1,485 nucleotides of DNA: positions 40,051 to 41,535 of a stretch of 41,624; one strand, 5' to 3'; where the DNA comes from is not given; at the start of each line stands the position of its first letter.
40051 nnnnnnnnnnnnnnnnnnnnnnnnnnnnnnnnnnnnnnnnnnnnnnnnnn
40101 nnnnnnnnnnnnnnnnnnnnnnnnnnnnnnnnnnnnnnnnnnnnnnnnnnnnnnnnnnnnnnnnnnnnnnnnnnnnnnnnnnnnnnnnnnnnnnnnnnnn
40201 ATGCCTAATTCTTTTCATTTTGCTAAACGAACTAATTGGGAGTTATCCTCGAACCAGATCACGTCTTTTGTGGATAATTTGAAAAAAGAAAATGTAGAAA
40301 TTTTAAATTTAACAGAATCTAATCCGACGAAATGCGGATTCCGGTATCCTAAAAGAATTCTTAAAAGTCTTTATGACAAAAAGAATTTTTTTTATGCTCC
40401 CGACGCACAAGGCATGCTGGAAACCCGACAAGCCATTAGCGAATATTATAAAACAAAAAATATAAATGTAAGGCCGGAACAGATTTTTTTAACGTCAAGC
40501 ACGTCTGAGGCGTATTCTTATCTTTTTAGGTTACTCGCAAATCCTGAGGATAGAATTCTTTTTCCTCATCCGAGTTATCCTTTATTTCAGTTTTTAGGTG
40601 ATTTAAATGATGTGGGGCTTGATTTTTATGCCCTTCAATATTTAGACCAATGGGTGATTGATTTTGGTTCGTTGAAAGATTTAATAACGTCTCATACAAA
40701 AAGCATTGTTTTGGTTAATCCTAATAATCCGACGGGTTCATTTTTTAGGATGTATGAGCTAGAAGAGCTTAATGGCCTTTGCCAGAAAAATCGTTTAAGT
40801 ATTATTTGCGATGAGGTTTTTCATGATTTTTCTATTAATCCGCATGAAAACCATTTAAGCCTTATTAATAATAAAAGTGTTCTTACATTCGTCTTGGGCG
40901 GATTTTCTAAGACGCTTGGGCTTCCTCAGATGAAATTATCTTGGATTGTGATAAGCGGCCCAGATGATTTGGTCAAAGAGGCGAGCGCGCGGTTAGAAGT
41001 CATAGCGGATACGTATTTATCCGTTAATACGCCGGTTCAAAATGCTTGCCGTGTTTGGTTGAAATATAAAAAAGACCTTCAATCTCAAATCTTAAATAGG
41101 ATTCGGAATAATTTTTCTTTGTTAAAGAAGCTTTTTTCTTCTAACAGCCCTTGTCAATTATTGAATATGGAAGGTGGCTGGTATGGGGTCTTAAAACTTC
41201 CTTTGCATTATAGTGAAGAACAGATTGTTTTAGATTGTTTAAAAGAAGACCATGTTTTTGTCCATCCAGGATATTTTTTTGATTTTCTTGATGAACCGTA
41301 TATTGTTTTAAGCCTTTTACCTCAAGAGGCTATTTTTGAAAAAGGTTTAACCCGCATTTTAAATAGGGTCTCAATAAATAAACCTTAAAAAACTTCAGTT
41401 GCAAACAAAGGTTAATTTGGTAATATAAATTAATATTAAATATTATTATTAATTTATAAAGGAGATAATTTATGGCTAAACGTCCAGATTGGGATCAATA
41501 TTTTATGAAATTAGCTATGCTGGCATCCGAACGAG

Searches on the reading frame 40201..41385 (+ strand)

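Call 31: search_protein_families(library=pfam, proteins=[window:40201-41385:+], max_evalue=0.00001)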
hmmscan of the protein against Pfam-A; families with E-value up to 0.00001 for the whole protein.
window:40201-41385:+ (395 aa): 1 family
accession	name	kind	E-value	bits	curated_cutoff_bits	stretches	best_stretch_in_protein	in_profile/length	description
PF00155.27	Aminotran_1_2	-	1.6e-35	123.4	19.7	1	35-361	4-337/361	Aminotransferase class I and II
